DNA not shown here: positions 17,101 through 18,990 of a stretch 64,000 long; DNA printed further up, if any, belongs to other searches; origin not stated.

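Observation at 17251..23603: Complete arginine deiminase operon arcDABC extended by an NhaC-family antiporter gene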

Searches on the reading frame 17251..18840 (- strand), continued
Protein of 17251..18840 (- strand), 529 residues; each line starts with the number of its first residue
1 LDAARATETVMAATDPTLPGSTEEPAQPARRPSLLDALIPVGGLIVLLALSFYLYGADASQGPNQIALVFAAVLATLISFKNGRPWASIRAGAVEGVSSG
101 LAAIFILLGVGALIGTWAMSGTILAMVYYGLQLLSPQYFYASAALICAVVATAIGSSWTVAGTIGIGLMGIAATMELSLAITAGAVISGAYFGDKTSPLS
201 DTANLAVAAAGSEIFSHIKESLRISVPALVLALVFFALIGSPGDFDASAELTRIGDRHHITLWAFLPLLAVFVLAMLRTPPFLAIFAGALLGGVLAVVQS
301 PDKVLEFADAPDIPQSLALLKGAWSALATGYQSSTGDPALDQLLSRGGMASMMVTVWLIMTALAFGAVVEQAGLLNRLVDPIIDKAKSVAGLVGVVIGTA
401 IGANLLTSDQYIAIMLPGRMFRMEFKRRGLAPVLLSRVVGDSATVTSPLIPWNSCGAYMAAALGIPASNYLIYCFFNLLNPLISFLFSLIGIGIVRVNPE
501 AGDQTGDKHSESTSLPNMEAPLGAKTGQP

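Call 26: search_protein_families(library=ncbifam, proteins=[L069:7148-8572:+, L069:8582-9841:+, L069:9986-11455:+, L069:4644-5630:+, L069:12358-13377:+, L044:7107-8528:+, L044:8577-9836:+, L044:4970-6631:+, L044:12213-13754:-, L081:6974-8431:+], max_evalue=1e-10)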
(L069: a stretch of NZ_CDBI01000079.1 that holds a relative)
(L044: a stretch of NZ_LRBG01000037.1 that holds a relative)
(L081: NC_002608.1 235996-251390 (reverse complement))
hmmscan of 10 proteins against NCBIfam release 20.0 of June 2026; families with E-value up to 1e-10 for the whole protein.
L069:7148-8572:+ (474 aa): 12 families
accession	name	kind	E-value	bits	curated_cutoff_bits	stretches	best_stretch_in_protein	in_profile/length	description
TIGR03810.1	arg_ornith_anti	equivalog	3.3e-163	543.7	591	1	7-474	2-468/468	arginine-ornithine antiporter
TIGR00905.1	2A0302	subfamily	2.7e-152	507.9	409.05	1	5-474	6-473/473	basic amino acid/polyamine antiporter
NF040512.1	histam_anti_2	exception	5.4e-100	335.3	725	1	5-467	2-476/477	histidine-histamine antiporter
NF007929.0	PRK10644.1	equivalog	1.3e-42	146.1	574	1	4-441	6-433/445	arginine/agmatine antiporter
NF007938.0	PRK10655.1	equivalog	5.7e-36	124.7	409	1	3-437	3-430/438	putrescine-ornithine antiporter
TIGR00909.1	2A0306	subfamily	4.9e-29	101.5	556.8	1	8-434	5-428/429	amino acid transporter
NF007754.0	PRK10435.1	equivalog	7.5e-28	97.7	585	1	5-439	4-428/443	cadaverine/lysine antiporter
TIGR04299.1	antiport_PotE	equivalog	3.6e-27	95.6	560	1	5-432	3-422/430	putrescine-ornithine antiporter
TIGR04298.1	his_histam_anti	equivalog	5.7e-27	95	750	1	7-421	1-413/429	histidine-histamine antiporter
NF053761.1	BrChAATpBcaP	equivalog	2.7e-16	59.7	690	1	5-439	21-455/460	branched-chain amino acid transporter BcaP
TIGR01773.1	GABAperm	equivalog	7.8e-15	54.6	678.1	1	10-382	16-389/452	GABA permease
TIGR00908.1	2A0305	equivalog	1.1e-13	50.9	381.75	1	8-440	9-434/442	ethanolamine permease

L069:8582-9841:+ (419 aa): 2 families
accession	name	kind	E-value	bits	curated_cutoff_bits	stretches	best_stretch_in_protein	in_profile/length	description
NF002381.0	PRK01388.1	subfamily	3.3e-173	576.2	414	1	8-417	3-405/405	arginine deiminase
TIGR01078.1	arcA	equivalog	9.6e-151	502.1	489.1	1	13-417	3-408/408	arginine deiminase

L069:9986-11455:+ (489 aa): 2 families
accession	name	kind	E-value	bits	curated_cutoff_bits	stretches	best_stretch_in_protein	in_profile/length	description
TIGR00931.1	antiport_nhaC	equivalog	4e-112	375.3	370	1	16-476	5-449/454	Na+/H+ antiporter NhaC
NF052307.1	ArgOrthExpArcD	equivalog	2.1e-89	300.5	650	1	15-478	19-466/469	arginine/ornithine antiporter ArcD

L069:4644-5630:+ (328 aa): 2 families
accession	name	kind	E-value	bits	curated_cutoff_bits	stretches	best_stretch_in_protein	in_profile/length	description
NF033516.0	transpos_IS3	equivalog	2.6e-69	234.3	160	1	59-288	86-316/369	IS3 family transposase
NF033577.2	transpos_IS481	equivalog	3.5e-12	46.4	224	1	67-286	4-229/284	IS481 family transposase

L069:12358-13377:+ (339 aa): 3 families
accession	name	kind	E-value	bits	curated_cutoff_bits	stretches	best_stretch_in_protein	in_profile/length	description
NF047955.1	TransPepLdtE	equivalog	1.9e-104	349.3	480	1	36-338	2-303/322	L,D-transpeptidase LdtE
NF007563.0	PRK10190.1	equivalog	1.2e-90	303.9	517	1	41-338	5-303/310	L,D-transpeptidase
NF007612.0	PRK10260.1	equivalog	2e-83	280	583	1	55-334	22-302/306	L,D-transpeptidase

L044:7107-8528:+ (473 aa): 11 families
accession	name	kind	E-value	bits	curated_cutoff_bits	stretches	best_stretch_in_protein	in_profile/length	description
TIGR03810.1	arg_ornith_anti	equivalog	2e-168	560.9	591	1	7-473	2-468/468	arginine-ornithine antiporter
TIGR00905.1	2A0302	subfamily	4.3e-157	523.7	409.05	1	2-473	2-473/473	basic amino acid/polyamine antiporter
NF040512.1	histam_anti_2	exception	2.9e-98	329.6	725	1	6-466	3-476/477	histidine-histamine antiporter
NF007929.0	PRK10644.1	equivalog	5.7e-41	140.7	574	1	3-442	5-434/445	arginine/agmatine antiporter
NF007938.0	PRK10655.1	equivalog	1.2e-31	110.4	409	1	2-434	2-426/438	putrescine-ornithine antiporter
NF007754.0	PRK10435.1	equivalog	3.2e-27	95.6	585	1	3-438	2-427/443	cadaverine/lysine antiporter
TIGR04299.1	antiport_PotE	equivalog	4.7e-25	88.7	560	1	5-432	3-422/430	putrescine-ornithine antiporter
TIGR04298.1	his_histam_anti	equivalog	8.2e-25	87.9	750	1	7-375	1-370/429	histidine-histamine antiporter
TIGR00909.1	2A0306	subfamily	1.3e-24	86.9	556.8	1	6-432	3-426/429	amino acid transporter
TIGR01773.1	GABAperm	equivalog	4.8e-17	61.8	678.1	1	8-373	14-380/452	GABA permease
NF053761.1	BrChAATpBcaP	equivalog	2e-15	56.8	690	1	5-363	21-383/460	branched-chain amino acid transporter BcaP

L044:8577-9836:+ (419 aa): 2 families
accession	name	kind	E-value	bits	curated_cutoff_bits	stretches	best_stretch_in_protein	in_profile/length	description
NF002381.0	PRK01388.1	subfamily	9.8e-170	564.8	414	1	10-417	5-405/405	arginine deiminase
TIGR01078.1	arcA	equivalog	1.4e-148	495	489.1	1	13-417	3-408/408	arginine deiminase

L044:4970-6631:+ (553 aa): 41 families (the best 25 are shown)
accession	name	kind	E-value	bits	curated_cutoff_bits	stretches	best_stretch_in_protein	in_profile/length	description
NF007004.0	PRK09467.1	equivalog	2.7e-51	174.8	415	1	273-548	162-435/440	two-component system sensor histidine kinase EnvZ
NF007898.0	PRK10604.1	equivalog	8.9e-43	147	478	1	274-545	141-419/433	two-component system sensor histidine kinase RstB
NF007007.0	PRK09470.1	equivalog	7.1e-33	114.2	486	1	281-547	182-457/463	envelope stress sensor histidine kinase CpxA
NF045900.1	HisKinCpxALeg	equivalog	9.2e-31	107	800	1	272-547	156-449/451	two-component system sensor histidine kinase CpxA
TIGR01386.1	cztS_silS_copS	subfamily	9.8e-28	97.3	292.55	1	266-522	162-432/457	heavy metal sensor histidine kinase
NF040691.1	MtrAB_MtrB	equivalog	1.5e-25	90.2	450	1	275-549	194-492/507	MtrAB system histidine kinase MtrB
TIGR02966.1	phoR_proteo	equivalog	1.6e-25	89.9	334.2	1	342-541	112-327/333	phosphate regulon sensor histidine kinase PhoR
NF012226.0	AdeS_HK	equivalog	1.1e-24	87.3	500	1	444-537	248-342/353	two-component sensor histidine kinase AdeS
NF012163.2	BaeS_SmeS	equivalog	1.2e-23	83.8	500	1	270-547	166-456/457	sensor histidine kinase efflux regulator BaeS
NF046044.1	PnpS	equivalog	5.8e-23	81.5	400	1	342-547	168-389/390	two-component system histidine kinase PnpS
NF008312.0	PRK11100.1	equivalog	9.3e-23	80.8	356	1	273-549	191-474/477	two-component system sensor histidine kinase CreC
NF058527.1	HistKinChvGCaul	equivalog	1.3e-22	80.3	740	1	270-538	230-517/535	two-component sensor histidine kinase ChvG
NF041832.1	near_NosP_CTERM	subfamily_domain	1.1e-21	77.3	400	1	345-540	8-216/370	NahK/ErcS family hybrid sensor histidine kinase/response regulator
NF033092.0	HK_WalK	equivalog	3.6e-21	75.4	725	1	444-547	487-592/594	cell wall metabolism sensor histidine kinase WalK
NF007837.0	PRK10549.1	equivalog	9.4e-21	74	603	1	272-548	168-457/466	envelope stress sensor histidine kinase BaeS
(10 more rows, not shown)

L044:12213-13754:- (513 aa): 20 families
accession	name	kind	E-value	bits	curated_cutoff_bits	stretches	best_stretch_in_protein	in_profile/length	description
TIGR00895.1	2A0115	subfamily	2.3e-82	277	418.55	1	107-477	4-397/398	aromatic acid/H+ symport family MFS transporter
TIGR00891.1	2A0112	subfamily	4.3e-36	124.8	552.9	1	121-482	13-392/405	sialate:H+ symport family MFS transporter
NF003024.0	PRK03893.1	subfamily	8.8e-36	123.7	604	2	121-342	22-238/497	sialate:H+ symport family MFS transporter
NF008963.0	PRK12307.1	equivalog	4.5e-35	121.6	637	1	116-508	17-413/426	MFS transporter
NF008586.0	PRK11551.1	equivalog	6.6e-31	107.7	410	1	116-480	11-370/406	3-(3-hydroxy-phenyl)propionate transporter MhpT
TIGR00893.1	2A0114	subfamily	1.8e-28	99.6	395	1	139-503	13-397/399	D-galactonate transporter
TIGR00881.1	2A0104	subfamily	6.1e-25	88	407.75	1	142-482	17-374/379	phosphoglycerate transporter protein PgtP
TIGR00898.1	2A0119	subfamily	1.7e-24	86.5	550.75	1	128-304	94-273/506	cation transport protein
NF053517.1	HbztTptrPcaK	equivalog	5e-24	85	770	1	110-320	10-220/437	4-hydroxybenzoate transporter PcaK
TIGR00883.1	2A0106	subfamily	2.9e-22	79.3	443.45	1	164-480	44-381/400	metabolite/H+ symporter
TIGR01299.1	synapt_SV2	subfamily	1.7e-17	62.6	637.3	1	116-273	164-321/742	synaptic vesicle protein SV2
TIGR00879.1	SP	subfamily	5.6e-17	61.5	237.8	1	120-315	57-266/510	sugar porter family MFS transporter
TIGR00880.1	2_A_01_02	superfamily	5.1e-14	52.6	131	1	165-293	4-137/141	multidrug resistance protein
NF049980.1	SfMCT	equivalog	1.6e-13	50.1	320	1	136-490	18-375/378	L-lactate MFS transporter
NF007782.0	PRK10473.1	subfamily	2.3e-13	50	417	1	122-297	4-181/394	MdtL family multidrug efflux MFS transporter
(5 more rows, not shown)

L081:6974-8431:+ (485 aa): 2 families
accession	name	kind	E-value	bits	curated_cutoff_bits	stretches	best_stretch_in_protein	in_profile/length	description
NF052307.1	ArgOrthExpArcD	equivalog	1.6e-240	798.8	650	1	1-472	1-469/469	arginine/ornithine antiporter ArcD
TIGR00931.1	antiport_nhaC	equivalog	2.9e-109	365.9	370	1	17-467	2-449/454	Na+/H+ antiporter NhaC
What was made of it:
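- The proven Arg/Orn exchanger of H. salinarum scores 366 bits on the same NhaC model (call 26).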

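Call 32: search_protein_families(library=pfam, proteins=[L025:5256-6719:+, L050:4374-5507:+, L030:12580-15651:+, L050:8583-9146:+, L033:8097-8642:+, L063:15263-15538:+, L068:17102-17395:+, L048:17276-18295:+, L041:18678-20417:+, L051:9207-9878:-], max_evalue=0.00001)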
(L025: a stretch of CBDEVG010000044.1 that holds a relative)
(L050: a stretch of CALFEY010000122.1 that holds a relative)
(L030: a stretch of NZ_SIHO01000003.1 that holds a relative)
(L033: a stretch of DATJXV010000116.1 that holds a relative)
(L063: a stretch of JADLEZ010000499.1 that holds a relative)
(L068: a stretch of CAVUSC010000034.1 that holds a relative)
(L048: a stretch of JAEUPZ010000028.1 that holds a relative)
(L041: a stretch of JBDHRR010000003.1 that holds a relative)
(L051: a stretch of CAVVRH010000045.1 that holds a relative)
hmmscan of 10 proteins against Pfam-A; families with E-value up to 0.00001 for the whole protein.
L025:5256-6719:+ (487 aa): 1 family
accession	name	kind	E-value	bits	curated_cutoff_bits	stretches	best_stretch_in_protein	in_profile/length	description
PF03606.21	DcuC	-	2.1e-111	373.2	23.1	1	4-468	1-457/461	C4-dicarboxylate anaerobic carrier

L050:4374-5507:+ (377 aa): 2 families
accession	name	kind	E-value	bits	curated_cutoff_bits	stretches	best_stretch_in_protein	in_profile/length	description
PF16576.10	HlyD_D23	-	1.1e-11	44.9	30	1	63-288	3-211/214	Barrel-sandwich domain of CusB or HlyD membrane-fusion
PF13437.12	HlyD_3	-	1.8e-09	38.8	22.2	1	190-285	4-103/106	HlyD family secretion protein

L030:12580-15651:+ (1023 aa): 1 family
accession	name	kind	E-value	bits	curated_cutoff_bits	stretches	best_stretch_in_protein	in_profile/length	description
PF00873.25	ACR_tran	-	2.4e-156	522.6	28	1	7-1007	2-1020/1021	AcrB/AcrD/AcrF family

L050:8583-9146:+ (187 aa): 0 families

L033:8097-8642:+ (181 aa): 1 family
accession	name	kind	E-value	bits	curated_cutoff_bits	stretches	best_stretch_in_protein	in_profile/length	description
PF01899.21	MNHE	-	1.5e-24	86.9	27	1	33-171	3-138/145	Na+/H+ ion antiporter subunit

L063:15263-15538:+ (91 aa): 1 family
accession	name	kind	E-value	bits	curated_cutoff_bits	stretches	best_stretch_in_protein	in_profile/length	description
PF04066.18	MrpF_PhaF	-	7.4e-08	33.2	23.3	1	30-79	1-50/53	Multiple resistance and pH regulation protein F (MrpF / PhaF)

L068:17102-17395:+ (97 aa): 1 family
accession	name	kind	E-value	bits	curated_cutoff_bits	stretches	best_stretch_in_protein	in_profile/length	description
PF03334.19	PhaG_MnhG_YufB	-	2.5e-24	85.8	23.4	1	13-89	2-78/80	Na+/H+ antiporter subunit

L048:17276-18295:+ (339 aa): 2 families
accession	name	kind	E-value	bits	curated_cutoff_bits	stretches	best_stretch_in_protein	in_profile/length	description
PF13244.11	MbhD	-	1.5e-13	51.1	27.2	1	37-102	1-66/67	MBH, subunit D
PF04039.18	MnhB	-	9.9e-13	48.9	22.5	1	214-321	2-113/127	Domain related to MnhB subunit of Na+/H+ antiporter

L041:18678-20417:+ (579 aa): 1 family
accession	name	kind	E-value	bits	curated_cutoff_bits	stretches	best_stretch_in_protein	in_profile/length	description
PF00361.26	Proton_antipo_M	-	1.8e-45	155.8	21.5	1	139-435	1-292/294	NADH:quinone oxidoreductase/Mrp antiporter, TM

L051:9207-9878:- (223 aa): 1 family
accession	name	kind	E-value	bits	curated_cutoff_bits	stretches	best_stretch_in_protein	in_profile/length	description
PF01914.23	MarC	-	3.5e-35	121.7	23.9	1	10-217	2-201/203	MarC family integral membrane protein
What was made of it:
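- On ArcE (DcuC family, PF03606): The true ArcE-type neighbour in L025 scores 373 bits (call 32).
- Tried and rejected: It is rejected because the gene upstream of arcA in those loci is a DcuC-family ArcE (call 32).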

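Call 37: get_annotated_region(hit=H8, flank=5000)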
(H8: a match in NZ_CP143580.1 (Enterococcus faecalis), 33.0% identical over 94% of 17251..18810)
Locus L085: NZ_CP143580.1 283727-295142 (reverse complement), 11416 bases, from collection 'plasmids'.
description: Enterococcus faecalis strain IDRL-9065 plasmid unnamed1, complete sequence
organism: Enterococcus faecalis (NCBI taxid 1351)
taxonomy: Bacteria; Bacillota; Bacilli; Lactobacillales; Enterococcaceae; Enterococcus; Enterococcus faecalis
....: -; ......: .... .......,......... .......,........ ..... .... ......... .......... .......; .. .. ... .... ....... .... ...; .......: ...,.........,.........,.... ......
typing (MOB-suite, as given by PLSDB): conjugative; relaxase MOBP; mating-pair formation MPF_T
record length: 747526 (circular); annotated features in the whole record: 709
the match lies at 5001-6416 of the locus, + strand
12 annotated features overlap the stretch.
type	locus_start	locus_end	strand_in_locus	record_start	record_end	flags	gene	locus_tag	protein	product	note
CDS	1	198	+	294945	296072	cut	-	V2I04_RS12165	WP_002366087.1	5-methyltetrahydropteroyltriglutamate-- homocysteine S-methyltransferase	GO:0009086 - methionine biosynthetic process [Evidence IEA]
CDS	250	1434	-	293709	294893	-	-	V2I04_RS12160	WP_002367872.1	AI-2E family transporter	GO:1905887 - autoinducer AI-2 transmembrane transport [Evidence IEA]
CDS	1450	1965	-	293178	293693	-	-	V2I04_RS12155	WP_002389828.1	DUF308 domain-containing protein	-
CDS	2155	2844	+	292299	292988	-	-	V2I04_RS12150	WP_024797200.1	DUF969 domain-containing protein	-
CDS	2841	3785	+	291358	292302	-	-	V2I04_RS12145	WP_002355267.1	DUF979 domain-containing protein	-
CDS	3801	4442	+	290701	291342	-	pcp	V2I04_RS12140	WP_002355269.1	pyroglutamyl-peptidase I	GO:0030163 - protein catabolic process [Evidence IEA]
CDS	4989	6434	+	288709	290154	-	nhaC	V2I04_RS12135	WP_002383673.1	Na+/H+ antiporter NhaC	GO:1902600 - proton transmembrane transport [Evidence IEA]; GO:0006814 - sodium ion transport [Evidence IEA]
CDS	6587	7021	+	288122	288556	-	-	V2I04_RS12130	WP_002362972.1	MarR family transcriptional regulator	-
CDS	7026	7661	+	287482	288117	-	-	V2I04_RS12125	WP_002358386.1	nitroreductase family protein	-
CDS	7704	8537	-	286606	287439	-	-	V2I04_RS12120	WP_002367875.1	Cof-type HAD-IIB family hydrolase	-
CDS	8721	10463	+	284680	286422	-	-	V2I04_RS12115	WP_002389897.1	PTS transporter subunit EIIC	GO:0009401 - phosphoenolpyruvate-dependent sugar phosphotransferase system [Evidence IEA]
CDS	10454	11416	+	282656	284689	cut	-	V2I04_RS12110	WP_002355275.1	BglG family transcription antiterminator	-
